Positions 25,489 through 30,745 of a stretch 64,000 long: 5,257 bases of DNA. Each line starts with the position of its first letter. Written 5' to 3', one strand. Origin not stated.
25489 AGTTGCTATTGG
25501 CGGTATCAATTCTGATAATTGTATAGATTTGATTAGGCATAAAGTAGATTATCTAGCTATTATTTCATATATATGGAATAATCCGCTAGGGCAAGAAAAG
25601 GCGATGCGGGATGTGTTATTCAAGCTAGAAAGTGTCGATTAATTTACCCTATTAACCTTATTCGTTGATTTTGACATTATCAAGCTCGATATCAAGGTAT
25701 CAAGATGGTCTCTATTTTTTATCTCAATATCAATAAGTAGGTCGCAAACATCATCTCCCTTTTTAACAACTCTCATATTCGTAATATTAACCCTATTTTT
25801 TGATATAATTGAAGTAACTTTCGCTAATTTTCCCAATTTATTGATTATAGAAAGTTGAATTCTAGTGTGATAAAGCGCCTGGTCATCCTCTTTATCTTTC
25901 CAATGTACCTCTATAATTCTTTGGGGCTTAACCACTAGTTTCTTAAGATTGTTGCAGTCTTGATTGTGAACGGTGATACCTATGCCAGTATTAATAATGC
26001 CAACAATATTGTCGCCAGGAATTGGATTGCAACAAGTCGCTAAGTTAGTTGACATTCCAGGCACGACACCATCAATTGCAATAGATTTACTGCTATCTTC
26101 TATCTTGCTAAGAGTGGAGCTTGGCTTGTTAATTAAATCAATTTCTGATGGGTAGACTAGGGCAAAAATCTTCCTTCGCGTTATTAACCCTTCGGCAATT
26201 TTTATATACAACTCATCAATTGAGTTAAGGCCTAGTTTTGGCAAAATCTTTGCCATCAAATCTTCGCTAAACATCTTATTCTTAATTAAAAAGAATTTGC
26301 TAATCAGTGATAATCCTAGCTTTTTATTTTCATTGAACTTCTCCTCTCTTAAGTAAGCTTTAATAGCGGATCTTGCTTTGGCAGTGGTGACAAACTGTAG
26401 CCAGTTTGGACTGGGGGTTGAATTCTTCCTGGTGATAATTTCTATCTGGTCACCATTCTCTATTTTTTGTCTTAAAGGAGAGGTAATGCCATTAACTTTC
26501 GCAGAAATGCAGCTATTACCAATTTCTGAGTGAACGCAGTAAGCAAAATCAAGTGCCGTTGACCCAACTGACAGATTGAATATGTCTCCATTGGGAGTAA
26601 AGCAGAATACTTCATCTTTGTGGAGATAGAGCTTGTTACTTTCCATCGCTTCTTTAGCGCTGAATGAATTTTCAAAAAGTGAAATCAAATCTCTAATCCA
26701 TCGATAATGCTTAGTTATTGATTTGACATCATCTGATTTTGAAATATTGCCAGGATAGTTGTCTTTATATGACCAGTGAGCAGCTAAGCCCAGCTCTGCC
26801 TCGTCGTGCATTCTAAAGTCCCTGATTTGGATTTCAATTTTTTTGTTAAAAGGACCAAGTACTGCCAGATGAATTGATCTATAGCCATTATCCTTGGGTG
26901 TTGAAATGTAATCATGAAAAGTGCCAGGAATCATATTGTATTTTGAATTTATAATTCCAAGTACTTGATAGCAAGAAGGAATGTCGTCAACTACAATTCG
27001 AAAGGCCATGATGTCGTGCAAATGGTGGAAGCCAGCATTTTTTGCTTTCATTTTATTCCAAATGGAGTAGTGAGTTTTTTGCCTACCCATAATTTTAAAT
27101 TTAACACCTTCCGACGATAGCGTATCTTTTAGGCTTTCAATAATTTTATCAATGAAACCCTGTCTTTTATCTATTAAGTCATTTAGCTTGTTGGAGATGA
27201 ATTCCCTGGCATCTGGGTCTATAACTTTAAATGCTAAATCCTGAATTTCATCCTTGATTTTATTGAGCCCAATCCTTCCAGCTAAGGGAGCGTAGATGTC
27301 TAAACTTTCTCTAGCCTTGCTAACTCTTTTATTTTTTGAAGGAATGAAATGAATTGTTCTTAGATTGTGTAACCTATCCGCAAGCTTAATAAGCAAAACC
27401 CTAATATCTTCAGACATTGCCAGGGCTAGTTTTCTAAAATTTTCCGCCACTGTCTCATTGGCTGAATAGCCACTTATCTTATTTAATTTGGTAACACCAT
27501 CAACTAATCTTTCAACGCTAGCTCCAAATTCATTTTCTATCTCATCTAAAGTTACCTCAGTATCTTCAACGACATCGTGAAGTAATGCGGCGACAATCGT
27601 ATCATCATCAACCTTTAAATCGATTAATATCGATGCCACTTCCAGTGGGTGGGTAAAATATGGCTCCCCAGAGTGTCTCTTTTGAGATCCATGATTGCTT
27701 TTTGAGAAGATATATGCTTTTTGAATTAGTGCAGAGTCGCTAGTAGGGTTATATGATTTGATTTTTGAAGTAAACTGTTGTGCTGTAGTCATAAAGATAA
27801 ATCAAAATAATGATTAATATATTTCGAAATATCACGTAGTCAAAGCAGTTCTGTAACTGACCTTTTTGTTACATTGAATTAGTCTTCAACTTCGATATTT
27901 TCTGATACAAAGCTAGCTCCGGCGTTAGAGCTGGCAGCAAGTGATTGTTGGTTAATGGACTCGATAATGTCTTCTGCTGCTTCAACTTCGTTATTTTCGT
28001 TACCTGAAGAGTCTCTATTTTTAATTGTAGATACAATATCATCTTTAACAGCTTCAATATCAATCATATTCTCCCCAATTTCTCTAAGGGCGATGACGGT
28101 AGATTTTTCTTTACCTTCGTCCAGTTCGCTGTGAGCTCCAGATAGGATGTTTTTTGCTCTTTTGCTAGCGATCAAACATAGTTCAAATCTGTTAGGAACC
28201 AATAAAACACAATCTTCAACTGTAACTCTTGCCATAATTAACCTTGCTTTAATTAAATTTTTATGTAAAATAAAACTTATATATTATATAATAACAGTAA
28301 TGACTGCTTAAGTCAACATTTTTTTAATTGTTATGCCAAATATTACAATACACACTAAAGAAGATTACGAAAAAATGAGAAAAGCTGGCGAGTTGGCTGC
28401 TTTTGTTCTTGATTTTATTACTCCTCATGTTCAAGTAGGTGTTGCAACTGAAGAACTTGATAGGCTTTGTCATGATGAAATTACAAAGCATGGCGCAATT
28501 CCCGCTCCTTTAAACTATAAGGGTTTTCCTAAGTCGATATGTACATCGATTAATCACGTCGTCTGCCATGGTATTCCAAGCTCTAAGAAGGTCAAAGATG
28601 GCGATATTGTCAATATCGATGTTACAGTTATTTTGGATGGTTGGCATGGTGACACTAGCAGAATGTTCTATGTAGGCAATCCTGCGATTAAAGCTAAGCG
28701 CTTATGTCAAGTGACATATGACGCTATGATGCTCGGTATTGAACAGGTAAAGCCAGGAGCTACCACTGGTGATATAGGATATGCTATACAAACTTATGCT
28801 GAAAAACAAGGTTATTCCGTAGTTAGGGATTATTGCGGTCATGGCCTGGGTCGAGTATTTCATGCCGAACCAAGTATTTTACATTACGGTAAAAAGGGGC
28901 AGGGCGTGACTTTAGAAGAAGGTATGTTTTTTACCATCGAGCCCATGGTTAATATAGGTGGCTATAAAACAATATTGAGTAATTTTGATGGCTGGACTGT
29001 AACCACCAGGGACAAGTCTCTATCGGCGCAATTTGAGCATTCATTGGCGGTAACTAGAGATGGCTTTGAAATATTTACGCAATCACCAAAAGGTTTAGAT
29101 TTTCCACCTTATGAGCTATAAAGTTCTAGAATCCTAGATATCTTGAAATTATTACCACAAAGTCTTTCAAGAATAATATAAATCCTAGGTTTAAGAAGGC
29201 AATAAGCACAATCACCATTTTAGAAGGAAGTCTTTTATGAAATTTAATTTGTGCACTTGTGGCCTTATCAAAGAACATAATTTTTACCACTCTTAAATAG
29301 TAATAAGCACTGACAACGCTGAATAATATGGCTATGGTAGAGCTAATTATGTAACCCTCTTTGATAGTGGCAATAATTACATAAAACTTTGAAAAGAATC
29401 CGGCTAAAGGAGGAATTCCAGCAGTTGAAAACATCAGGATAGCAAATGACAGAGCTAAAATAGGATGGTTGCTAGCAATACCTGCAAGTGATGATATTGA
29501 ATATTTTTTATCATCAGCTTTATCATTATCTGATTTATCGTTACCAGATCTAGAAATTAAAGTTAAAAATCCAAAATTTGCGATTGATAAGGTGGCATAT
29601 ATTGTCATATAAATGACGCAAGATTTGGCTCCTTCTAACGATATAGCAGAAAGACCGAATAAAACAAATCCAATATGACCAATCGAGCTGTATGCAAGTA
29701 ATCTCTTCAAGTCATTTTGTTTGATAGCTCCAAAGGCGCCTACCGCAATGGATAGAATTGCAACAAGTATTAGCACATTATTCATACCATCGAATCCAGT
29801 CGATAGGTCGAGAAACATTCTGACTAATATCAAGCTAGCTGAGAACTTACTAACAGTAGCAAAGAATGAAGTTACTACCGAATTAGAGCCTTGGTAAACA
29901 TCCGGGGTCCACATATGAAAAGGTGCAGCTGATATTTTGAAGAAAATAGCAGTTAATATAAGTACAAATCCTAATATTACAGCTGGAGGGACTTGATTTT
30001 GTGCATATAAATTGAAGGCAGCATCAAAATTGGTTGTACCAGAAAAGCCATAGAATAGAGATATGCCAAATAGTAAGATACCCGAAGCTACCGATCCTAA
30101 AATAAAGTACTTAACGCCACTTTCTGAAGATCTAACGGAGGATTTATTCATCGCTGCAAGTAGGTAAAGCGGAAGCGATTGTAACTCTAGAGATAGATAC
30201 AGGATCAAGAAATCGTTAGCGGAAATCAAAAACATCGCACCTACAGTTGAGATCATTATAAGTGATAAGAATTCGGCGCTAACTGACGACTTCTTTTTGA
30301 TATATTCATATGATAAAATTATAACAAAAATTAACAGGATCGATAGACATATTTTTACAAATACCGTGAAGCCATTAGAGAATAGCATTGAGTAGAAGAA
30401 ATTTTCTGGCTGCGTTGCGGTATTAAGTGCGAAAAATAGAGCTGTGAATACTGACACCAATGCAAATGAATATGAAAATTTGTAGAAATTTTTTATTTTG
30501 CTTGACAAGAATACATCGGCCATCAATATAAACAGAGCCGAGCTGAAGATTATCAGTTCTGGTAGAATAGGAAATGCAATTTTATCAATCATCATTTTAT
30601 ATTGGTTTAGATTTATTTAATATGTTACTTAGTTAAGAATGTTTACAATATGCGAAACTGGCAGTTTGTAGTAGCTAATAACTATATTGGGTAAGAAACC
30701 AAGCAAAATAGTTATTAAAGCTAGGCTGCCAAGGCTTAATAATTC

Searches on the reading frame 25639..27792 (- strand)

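Call 44: search_protein_families(library=pfam, proteins=[window:25639-27792:-], max_evalue=0.00001)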
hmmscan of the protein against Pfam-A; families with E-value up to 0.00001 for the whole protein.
window:25639-27792:- (717 aa): 6 families
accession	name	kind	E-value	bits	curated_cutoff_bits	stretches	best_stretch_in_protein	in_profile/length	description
PF13328.12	HD_4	-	3.4e-49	167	27.2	1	26-176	1-155/156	HD domain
PF04607.23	RelA_SpoT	-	7.2e-38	129.8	27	1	236-345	1-111/113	Region found in RelA / SpoT proteins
PF19296.4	RelA_AH_RIS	-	3.6e-18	66.8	23.8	1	467-550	3-86/185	RelA/SpoT, AH and RIS domains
PF02824.27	TGS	-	4.4e-17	62.3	22.2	1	396-454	2-60/60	TGS domain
PF13291.12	ACT_4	-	3.1e-11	44.2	27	1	640-715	4-80/80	ACT domain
PF01966.28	HD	-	4.7e-11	43.4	22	1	45-143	1-115/116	HD domain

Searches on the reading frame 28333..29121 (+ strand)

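Call 45: search_protein_families(library=pfam, proteins=[window:28333-29121:+], max_evalue=0.00001)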
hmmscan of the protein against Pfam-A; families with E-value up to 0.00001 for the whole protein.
window:28333-29121:+ (262 aa): 1 family
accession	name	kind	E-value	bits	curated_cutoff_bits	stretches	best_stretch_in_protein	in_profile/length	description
PF00557.29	Peptidase_M24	-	1.8e-53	181.9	23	1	13-241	1-207/208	Metallopeptidase family M24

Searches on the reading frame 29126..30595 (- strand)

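Call 45: search_protein_families(library=pfam, proteins=[window:29126-30595:-], max_evalue=0.00001)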
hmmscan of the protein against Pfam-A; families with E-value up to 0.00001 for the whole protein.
window:29126-30595:- (489 aa): 1 family
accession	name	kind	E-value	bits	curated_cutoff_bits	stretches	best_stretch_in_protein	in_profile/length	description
PF00361.26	Proton_antipo_M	-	5.9e-72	242.8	21.5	1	126-424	1-289/294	NADH:quinone oxidoreductase/Mrp antiporter, TM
